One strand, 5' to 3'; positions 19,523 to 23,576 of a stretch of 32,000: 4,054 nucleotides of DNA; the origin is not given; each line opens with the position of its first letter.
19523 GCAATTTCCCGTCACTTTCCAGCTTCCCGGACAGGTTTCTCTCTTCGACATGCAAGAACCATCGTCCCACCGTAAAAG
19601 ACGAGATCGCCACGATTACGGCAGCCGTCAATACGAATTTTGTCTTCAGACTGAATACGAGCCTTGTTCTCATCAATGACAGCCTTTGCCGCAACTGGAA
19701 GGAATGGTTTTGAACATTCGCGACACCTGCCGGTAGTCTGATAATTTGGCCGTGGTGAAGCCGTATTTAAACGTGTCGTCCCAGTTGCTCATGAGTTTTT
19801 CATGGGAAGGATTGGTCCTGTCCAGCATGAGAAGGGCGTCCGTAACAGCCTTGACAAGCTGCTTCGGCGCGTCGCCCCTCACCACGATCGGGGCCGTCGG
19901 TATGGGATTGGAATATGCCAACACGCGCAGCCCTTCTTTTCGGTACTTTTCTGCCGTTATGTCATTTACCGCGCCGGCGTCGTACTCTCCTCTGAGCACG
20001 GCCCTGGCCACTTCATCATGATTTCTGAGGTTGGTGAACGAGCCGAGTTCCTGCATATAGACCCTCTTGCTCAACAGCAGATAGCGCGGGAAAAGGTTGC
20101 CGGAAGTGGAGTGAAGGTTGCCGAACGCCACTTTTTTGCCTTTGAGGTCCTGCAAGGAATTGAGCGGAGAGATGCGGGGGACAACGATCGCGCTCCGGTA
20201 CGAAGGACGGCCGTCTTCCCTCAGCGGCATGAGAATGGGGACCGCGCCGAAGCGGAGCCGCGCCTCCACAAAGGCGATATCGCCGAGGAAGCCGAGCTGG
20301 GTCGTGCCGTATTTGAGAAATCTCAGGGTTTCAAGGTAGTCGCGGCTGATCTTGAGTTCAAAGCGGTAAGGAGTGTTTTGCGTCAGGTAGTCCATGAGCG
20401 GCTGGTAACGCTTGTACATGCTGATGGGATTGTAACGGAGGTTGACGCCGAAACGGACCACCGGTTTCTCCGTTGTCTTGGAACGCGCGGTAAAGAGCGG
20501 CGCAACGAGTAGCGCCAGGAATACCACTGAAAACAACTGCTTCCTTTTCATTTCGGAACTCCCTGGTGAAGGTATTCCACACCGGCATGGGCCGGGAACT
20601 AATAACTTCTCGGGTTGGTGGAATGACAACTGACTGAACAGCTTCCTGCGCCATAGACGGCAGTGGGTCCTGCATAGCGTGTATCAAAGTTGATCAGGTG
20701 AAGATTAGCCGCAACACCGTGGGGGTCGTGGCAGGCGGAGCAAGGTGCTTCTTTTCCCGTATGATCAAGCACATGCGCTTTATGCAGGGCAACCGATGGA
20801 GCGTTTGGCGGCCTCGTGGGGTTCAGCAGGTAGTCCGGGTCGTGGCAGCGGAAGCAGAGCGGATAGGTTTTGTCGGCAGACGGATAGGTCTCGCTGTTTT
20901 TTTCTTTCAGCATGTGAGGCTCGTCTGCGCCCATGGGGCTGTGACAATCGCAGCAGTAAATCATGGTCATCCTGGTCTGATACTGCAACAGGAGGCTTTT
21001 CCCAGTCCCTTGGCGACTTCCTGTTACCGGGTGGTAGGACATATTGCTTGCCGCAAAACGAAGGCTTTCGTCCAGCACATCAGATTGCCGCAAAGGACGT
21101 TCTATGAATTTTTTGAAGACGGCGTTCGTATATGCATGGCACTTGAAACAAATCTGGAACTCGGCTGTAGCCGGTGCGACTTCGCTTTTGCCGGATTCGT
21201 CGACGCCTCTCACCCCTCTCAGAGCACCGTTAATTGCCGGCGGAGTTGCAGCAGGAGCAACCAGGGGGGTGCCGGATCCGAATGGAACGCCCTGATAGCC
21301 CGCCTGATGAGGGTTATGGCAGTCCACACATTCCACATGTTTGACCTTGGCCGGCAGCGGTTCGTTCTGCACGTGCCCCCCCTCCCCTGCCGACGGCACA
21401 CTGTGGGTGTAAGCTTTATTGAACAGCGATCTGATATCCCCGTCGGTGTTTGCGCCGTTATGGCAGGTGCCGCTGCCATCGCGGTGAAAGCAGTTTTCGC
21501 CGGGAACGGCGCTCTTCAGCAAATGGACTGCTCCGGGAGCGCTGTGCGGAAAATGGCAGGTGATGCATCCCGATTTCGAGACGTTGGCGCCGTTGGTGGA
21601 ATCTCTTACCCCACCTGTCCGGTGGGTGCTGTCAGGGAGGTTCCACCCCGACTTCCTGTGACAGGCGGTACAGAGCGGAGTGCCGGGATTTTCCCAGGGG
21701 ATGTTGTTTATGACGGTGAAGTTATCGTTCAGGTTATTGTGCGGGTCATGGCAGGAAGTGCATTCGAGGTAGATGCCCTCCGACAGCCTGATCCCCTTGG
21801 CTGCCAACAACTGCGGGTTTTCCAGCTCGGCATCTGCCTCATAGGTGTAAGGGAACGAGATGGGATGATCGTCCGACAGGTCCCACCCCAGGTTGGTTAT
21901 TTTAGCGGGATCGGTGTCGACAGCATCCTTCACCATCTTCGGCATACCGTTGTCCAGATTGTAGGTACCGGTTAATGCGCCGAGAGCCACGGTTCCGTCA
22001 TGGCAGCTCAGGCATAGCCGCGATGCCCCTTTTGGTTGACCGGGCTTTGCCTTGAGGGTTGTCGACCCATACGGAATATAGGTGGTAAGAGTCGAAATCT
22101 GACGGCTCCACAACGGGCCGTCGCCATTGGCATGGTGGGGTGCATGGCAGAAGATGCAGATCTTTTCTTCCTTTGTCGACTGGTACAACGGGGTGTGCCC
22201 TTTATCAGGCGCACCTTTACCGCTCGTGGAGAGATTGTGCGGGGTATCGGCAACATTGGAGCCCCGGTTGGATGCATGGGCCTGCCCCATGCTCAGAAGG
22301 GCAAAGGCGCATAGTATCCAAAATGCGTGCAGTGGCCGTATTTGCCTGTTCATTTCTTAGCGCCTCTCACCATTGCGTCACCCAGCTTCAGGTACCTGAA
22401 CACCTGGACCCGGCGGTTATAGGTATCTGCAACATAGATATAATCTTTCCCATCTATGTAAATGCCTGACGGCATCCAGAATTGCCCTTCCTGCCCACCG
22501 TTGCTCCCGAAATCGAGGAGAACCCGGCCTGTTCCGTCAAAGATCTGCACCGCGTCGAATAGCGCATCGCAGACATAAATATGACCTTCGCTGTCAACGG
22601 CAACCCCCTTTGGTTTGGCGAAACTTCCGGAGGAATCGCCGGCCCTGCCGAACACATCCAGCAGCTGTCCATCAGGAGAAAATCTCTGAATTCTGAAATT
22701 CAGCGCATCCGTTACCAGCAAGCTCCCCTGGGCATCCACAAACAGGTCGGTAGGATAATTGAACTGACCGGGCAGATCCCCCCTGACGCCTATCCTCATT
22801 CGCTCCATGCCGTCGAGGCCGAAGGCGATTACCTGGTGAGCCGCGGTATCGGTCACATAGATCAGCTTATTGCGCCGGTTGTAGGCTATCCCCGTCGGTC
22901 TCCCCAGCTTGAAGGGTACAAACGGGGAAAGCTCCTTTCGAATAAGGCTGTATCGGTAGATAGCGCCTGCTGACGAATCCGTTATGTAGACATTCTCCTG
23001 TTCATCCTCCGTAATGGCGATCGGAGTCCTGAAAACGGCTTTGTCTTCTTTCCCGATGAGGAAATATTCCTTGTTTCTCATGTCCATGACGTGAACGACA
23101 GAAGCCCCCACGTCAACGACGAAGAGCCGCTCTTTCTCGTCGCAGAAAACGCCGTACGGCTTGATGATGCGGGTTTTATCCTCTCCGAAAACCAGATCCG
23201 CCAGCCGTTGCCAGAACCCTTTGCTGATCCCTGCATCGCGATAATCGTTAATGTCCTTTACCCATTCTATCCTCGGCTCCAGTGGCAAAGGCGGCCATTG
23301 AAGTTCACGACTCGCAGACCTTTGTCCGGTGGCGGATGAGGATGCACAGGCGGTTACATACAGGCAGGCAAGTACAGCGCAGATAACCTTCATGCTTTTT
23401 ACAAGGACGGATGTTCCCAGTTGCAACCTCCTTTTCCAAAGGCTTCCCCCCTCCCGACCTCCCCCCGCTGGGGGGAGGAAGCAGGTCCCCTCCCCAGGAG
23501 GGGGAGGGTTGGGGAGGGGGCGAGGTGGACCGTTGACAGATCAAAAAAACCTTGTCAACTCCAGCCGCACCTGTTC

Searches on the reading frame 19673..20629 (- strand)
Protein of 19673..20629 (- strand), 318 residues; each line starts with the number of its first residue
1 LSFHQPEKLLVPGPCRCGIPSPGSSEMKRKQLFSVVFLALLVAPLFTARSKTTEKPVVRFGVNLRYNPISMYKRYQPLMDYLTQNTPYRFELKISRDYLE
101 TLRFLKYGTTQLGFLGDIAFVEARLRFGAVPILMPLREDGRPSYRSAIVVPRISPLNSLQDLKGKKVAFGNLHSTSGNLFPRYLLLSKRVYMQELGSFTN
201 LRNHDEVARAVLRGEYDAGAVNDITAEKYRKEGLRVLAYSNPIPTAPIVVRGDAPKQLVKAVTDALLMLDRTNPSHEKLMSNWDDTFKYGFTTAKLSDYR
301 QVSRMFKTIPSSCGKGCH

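Call 5: search_protein_families(library=pfam, proteins=[window:19673-20629:-], max_evalue=0.01)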
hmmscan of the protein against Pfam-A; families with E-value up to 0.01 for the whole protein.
window:19673-20629:- (318 aa): 1 family
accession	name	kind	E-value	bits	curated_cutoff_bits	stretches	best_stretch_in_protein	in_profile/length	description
PF12974.12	Phosphonate-bd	-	2.1e-66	224.2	27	1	60-299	1-242/242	ABC transporter, phosphonate, periplasmic substrate-binding protein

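Call 6: search_protein_families(library=ncbifam, proteins=[window:19673-20629:-], max_evalue=0.01)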
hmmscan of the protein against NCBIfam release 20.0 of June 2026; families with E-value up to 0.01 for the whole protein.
window:19673-20629:- (318 aa): 7 families
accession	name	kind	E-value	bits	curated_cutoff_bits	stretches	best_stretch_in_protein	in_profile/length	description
TIGR01098.1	3A0109s03R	subfamily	3.2e-40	138.2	112.05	1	28-267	2-251/253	phosphate/phosphite/phosphonate ABC transporter substrate-binding protein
TIGR03431.1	PhnD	equivalog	8.5e-39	133.7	261.1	1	27-307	1-284/288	phosphonate ABC transporter substrate-binding protein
TIGR04553.1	ABC_peri_selen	hypoth_equivalog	5.7e-23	81.6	250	1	68-307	12-260/266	putative selenate ABC transporter substrate-binding protein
TIGR02122.1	TRAP_TAXI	subfamily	5.1e-06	25.6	84.35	1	144-175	122-152/320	TAXI family TRAP transporter solute-binding subunit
TIGR01728.1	SsuA_fam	subfamily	0.0001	21.6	163.5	1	103-220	45-155/290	aliphatic sulfonate ABC transporter substrate-binding protein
NF008588.0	PRK11553.1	subfamily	0.00049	19.1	299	1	105-184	73-148/319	aliphatic sulfonate ABC transporter substrate-binding protein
NF049985.1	SBP_like_Rv1680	exception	0.00099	18.9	400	1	78-221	21-172/268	Rv1680 family SBP-like protein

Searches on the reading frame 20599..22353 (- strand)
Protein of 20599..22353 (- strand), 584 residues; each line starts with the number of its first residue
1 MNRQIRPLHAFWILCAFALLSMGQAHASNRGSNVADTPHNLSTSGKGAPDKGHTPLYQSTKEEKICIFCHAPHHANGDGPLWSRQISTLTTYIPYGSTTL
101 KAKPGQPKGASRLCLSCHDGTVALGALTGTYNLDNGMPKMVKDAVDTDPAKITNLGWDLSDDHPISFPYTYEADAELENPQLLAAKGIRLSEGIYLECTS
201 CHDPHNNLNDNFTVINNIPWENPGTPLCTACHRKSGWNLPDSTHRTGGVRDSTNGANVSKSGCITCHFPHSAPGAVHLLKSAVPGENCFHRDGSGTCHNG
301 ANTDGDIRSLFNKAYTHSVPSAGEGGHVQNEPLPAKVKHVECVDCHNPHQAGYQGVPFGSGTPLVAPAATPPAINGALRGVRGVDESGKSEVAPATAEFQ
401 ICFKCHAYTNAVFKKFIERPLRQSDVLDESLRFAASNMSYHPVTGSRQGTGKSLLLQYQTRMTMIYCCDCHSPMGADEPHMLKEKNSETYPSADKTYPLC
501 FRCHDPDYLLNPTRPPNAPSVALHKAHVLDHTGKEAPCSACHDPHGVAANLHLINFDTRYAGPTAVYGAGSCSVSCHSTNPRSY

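Call 5: search_protein_families(library=pfam, proteins=[window:20599-22353:-], max_evalue=0.01)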
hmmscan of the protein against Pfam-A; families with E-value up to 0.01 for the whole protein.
window:20599-22353:- (584 aa): 4 families
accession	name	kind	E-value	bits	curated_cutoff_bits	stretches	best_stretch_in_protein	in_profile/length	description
PF09699.15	Paired_CXXCH_1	-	2e-25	88.6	20.6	3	197-234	8-38/41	Doubled CXXCH motif (Paired_CXXCH_1)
PF14522.11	Cytochrome_C7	-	1.5e-06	28.4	24.8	0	196-267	14-66/67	Cytochrome c7 and related cytochrome c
PF14537.11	Cytochrom_c3_2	-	1.9e-06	28.6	25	0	465-546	7-68/79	Cytochrome c3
PF22678.1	Cytochrom_c_NrfB-like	-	0.00071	20.4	27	0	467-552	1-75/89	Cytochrome c-type protein NrfB-like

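Call 6: search_protein_families(library=ncbifam, proteins=[window:20599-22353:-], max_evalue=0.01)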
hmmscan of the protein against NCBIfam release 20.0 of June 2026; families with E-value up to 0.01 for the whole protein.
window:20599-22353:- (584 aa): 4 families
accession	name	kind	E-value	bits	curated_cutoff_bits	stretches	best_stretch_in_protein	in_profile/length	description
TIGR01905.1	paired_CXXCH_1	subfamily_domain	5e-13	48.7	25.2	1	197-234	8-38/41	doubled CXXCH domain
TIGR03508.1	decahem_SO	subfamily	3.7e-09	36.4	192.2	0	196-288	144-218/258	DmsE family decaheme c-type cytochrome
NF041198.1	UshA_like_PCGU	equivalog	0.00083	18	275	1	391-507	400-511/519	UshA-like (seleno)protein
NF041028.1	decahem_GSU2203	exception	0.0062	15.8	325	0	197-281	127-195/317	GSU2203 family decaheme c-type cytochrome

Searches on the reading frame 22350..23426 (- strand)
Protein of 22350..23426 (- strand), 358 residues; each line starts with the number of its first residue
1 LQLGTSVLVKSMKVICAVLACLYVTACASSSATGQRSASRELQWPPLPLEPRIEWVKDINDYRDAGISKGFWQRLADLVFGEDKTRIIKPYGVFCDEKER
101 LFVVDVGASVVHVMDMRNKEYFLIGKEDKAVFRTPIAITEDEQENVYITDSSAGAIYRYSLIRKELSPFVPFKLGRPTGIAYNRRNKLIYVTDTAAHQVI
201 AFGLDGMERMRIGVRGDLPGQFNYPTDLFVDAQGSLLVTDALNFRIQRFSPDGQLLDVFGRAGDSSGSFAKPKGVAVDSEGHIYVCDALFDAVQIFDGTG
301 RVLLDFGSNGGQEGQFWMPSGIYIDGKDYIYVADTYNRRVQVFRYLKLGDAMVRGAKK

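Call 5: search_protein_families(library=pfam, proteins=[window:22350-23426:-], max_evalue=0.01)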
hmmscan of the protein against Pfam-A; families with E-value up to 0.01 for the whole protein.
window:22350-23426:- (358 aa): 8 families
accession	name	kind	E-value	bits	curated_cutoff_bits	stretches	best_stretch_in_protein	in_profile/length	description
PF01436.27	NHL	-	3.7e-27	93.4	20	4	316-343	1-28/28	NHL repeat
PF08450.18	SGL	-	3e-14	53.7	26.3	1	152-257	113-218/246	SMP-30/Gluconolactonase/LRE-like region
PF01731.26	Arylesterase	-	7.3e-10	39.4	21.3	0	175-200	54-79/86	Arylesterase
PF17170.10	DUF5128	-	7.9e-09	35.6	22.9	1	186-253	53-121/321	6-bladed beta-propeller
PF25021.1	TEN_NHL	-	6e-06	25.9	27.1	0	267-300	139-170/357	Teneurin NHL domain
PF06739.17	SBBP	-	2.4e-05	24.6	20.5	0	271-286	14-29/38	Beta-propeller repeat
PF24684.1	Vgb_lyase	-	0.00032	20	50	1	89-291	14-202/290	Virginiamycin B lyase family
PF22701.2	Mala_s_1-like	-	0.0038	17.4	27.5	0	96-204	48-158/195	Mal s 1 allergenic protein-like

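Call 6: search_protein_families(library=ncbifam, proteins=[window:22350-23426:-], max_evalue=0.01)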
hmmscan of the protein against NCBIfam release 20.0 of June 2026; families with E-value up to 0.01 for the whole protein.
window:22350-23426:- (358 aa): 4 families
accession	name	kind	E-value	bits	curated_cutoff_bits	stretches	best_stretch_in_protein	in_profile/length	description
NF035926.1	scyF_NHL_VPEP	equivalog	1.5e-44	152.7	350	3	177-307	154-284/376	scytonemin biosynthesis PEP-CTERM protein ScyF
NF047780.1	LIC12708_fam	subfamily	2.1e-11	43.3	150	1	100-285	68-197/391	LIC_12708 family protein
NF033206.1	ScyE_fam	subfamily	8.7e-06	25.5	80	1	222-290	252-322/333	ScyD/ScyE family protein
NF053768.1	CIS12_fam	equivalog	0.0014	17.3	860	1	99-242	55-187/715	CIS12 family contractile injection system protein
